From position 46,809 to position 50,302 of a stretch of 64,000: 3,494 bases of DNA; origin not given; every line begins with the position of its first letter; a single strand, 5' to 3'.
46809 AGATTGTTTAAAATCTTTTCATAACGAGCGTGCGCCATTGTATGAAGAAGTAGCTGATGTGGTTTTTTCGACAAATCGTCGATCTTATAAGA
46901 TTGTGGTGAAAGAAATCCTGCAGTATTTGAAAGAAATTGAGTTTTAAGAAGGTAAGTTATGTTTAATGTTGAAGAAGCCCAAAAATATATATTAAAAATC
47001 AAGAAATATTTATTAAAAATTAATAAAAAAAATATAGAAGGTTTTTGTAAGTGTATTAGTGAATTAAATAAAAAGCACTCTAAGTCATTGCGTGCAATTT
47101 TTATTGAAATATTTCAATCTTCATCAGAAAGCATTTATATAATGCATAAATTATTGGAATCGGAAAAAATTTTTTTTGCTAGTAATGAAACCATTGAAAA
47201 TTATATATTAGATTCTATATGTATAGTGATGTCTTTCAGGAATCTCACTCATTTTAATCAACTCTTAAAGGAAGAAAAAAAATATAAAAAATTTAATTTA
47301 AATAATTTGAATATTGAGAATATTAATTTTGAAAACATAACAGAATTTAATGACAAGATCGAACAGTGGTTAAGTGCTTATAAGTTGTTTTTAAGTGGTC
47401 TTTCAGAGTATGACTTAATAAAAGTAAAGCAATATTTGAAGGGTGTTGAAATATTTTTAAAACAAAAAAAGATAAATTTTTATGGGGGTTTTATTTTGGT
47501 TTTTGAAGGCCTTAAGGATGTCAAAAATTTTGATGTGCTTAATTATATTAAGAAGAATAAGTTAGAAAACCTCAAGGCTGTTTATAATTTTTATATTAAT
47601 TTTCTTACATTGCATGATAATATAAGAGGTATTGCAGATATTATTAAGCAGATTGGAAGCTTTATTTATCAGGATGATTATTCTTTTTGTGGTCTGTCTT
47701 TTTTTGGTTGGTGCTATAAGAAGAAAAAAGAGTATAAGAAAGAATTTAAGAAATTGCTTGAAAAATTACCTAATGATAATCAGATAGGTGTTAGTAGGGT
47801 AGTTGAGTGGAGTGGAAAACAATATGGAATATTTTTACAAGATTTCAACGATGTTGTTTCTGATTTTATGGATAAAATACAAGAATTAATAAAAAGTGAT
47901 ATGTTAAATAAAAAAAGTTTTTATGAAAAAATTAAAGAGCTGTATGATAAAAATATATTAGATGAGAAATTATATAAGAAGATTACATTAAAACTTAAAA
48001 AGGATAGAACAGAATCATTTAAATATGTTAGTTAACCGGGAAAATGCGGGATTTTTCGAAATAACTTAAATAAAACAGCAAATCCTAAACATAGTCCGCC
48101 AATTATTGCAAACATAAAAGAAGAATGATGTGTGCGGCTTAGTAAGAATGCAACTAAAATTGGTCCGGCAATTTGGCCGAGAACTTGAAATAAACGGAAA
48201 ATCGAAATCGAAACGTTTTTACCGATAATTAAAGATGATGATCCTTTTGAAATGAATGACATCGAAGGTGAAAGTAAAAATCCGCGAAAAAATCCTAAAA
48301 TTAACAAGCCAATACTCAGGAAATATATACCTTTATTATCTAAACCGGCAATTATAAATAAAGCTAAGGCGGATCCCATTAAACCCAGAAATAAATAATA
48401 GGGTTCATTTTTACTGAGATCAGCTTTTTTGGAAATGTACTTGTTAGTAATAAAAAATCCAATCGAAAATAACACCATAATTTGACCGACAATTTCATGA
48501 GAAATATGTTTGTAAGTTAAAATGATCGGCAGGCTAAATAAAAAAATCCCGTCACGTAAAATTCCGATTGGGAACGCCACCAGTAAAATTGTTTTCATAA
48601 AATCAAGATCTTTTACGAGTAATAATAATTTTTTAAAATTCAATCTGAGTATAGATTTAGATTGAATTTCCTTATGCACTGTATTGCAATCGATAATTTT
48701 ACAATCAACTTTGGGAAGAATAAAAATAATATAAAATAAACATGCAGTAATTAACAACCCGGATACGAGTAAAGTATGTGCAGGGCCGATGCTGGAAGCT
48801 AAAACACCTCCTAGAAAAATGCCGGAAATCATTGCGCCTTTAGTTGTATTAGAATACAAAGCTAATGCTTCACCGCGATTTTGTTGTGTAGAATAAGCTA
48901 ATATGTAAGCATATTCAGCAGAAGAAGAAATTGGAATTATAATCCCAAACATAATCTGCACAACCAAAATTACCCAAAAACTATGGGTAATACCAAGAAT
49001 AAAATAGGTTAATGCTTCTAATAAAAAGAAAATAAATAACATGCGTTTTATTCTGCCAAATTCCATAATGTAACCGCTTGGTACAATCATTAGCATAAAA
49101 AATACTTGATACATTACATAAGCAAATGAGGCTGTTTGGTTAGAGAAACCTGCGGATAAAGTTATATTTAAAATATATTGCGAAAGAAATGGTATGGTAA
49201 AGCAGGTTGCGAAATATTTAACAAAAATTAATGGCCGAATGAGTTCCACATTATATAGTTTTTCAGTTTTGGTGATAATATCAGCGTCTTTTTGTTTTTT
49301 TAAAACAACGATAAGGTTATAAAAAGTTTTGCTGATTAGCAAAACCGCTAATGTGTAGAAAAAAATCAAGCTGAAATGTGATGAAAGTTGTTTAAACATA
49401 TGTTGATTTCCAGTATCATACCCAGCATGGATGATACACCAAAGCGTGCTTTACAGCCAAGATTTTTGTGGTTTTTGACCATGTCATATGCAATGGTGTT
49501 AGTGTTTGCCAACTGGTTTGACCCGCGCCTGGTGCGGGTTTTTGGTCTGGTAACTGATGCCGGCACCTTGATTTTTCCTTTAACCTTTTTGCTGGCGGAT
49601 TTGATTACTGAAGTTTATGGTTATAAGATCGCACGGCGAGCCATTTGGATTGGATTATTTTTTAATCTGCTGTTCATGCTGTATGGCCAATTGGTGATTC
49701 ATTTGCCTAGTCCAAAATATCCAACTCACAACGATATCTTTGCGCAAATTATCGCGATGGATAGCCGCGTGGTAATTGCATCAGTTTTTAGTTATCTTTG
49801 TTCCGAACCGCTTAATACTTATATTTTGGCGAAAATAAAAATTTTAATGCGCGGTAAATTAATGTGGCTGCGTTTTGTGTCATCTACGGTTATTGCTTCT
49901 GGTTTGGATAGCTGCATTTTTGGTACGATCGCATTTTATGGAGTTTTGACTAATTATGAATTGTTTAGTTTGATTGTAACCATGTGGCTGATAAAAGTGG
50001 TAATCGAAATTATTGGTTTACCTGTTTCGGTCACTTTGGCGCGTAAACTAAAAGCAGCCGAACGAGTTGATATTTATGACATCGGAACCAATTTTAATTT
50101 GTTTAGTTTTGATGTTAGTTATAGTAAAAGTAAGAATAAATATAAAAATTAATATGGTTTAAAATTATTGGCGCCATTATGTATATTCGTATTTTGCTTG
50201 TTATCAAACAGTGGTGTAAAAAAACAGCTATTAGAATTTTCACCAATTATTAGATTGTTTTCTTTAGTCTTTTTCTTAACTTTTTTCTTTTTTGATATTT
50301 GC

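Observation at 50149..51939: F-box domain protein with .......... x4 tandem repeats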

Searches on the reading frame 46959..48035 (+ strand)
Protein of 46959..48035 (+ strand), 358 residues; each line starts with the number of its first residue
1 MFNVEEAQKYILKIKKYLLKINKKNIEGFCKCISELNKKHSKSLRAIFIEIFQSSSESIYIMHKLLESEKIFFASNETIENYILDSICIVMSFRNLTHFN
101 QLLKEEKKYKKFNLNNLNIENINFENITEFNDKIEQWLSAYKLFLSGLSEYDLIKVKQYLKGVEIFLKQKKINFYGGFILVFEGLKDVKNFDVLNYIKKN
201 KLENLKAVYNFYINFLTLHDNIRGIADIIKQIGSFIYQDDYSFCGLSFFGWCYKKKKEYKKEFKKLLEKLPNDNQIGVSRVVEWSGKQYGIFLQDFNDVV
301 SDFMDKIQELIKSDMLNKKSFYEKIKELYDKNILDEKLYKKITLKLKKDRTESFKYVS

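Call 4: search_protein_families(library=pfam, proteins=[window:46959-48035:+], max_evalue=1)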
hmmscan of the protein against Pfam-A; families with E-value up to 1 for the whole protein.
window:46959-48035:+ (358 aa): 3 families
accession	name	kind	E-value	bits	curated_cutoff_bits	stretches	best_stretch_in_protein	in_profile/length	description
PF25255.1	wH_RNase_II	-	0.012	16.1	27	1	52-78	39-67/78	Ribonuclease II, winged helix domain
PF02020.24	W2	-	0.021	15.3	30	1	302-338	4-40/79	eIF4-gamma/eIF5/eIF2-epsilon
PF18086.7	PPIP5K2_N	-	0.11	13.1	35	0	87-166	5-77/90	Diphosphoinositol pentakisphosphate kinase 2 N-terminal domain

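Call 63: search_protein_families(library=ncbifam, proteins=[window:46959-48035:+], max_evalue=1)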
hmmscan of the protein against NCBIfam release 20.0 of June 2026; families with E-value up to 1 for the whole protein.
window:46959-48035:+ (358 aa): 0 families

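Call 72: search_protein_families(library=phrogs, proteins=[window:46959-48035:+], max_evalue=0.01)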
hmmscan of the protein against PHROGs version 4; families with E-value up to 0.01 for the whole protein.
window:46959-48035:+ (358 aa): 0 families

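Call 73: search_protein_families(library=padloc, proteins=[window:46959-48035:+], max_evalue=0.01)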
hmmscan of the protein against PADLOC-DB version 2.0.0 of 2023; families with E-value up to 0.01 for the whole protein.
window:46959-48035:+ (358 aa): 0 families

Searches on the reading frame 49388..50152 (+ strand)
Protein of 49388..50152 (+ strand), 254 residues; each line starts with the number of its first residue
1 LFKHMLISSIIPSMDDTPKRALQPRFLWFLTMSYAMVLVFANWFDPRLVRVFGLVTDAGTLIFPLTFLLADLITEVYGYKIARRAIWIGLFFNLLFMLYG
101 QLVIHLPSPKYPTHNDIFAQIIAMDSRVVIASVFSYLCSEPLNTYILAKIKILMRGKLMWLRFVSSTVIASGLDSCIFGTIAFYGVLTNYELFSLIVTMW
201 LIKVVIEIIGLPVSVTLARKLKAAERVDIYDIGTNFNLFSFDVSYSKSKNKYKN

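Call 4: search_protein_families(library=pfam, proteins=[window:49388-50152:+], max_evalue=1)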
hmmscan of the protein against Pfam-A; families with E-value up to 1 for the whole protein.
window:49388-50152:+ (254 aa): 1 family
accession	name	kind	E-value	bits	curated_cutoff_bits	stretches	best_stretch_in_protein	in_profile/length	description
PF02592.20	Vut_1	-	1.1e-42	146.4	27.2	1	57-214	1-149/152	Putative vitamin uptake transporter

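Call 59: find_related_loci(query=window:49388-50152:+, collection=metagenome_contigs, flank=10000)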
Query window:49388-50152:+ (254 aa) in metagenome_contigs; peptide patterns used: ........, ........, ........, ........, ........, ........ (x = any residue, [..] = any of these).
202 stretches matched a pattern; 150 encode a relative of the query (tblastn E <= 1e-3); the best 80 are kept; 80 distinct loci.
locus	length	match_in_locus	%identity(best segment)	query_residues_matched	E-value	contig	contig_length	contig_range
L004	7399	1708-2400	65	22-252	4e-105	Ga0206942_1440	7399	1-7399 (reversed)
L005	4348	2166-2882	66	14-252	1e-104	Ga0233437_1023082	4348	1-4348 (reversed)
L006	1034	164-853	66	23-252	5e-112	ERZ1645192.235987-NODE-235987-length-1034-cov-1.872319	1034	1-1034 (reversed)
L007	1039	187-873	65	22-250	9e-112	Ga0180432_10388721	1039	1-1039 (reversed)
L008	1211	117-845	60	13-253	8e-107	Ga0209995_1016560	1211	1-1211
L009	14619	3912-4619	59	20-253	2e-98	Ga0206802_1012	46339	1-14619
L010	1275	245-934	63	25-254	9e-105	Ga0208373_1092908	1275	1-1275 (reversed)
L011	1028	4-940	61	24-253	1e-104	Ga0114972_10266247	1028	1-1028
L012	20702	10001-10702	60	19-252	3e-96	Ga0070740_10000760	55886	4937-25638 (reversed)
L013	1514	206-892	60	24-252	7e-102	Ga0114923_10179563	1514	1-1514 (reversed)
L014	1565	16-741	59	13-254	6e-102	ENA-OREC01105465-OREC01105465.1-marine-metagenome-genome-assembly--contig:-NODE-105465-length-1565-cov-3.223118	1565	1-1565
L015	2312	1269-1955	60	24-252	5e-99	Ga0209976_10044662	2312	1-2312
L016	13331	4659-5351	60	22-252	1e-95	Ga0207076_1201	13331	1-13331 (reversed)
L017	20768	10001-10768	56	3-252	3e-95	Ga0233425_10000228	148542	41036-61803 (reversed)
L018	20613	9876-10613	56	7-253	6e-95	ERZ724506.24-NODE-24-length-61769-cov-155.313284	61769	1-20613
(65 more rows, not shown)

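Call 62: search_protein_families(library=pfam, proteins=[L016:11288-12400:-, L016:9479-11065:-], max_evalue=0.1)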
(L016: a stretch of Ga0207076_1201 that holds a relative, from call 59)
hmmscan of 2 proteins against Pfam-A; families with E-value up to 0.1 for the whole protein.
L016:11288-12400:- (370 aa): 5 families
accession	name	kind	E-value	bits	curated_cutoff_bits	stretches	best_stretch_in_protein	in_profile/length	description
PF12937.12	F-box-like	-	1.2e-09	38.2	24.3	1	10-47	9-46/47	F-box-like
PF00646.38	F-box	-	1e-05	25.7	20.5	1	10-42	9-41/43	F-box domain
PF07727.20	RVT_2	-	0.0031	17.6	31.6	1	31-103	119-191/244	Reverse transcriptase (RNA-dependent DNA polymerase)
PF13606.12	Ank_3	-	0.012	16.5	22.3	0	224-248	5-29/30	Ankyrin repeat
PF00023.36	Ank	-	0.048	14.5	21.1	0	281-298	10-30/33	Ankyrin repeat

L016:9479-11065:- (528 aa): 1 family
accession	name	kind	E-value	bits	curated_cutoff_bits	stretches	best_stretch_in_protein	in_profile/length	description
PF00612.33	IQ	-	0.014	15.5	20.3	1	22-39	2-19/21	IQ calmodulin-binding motif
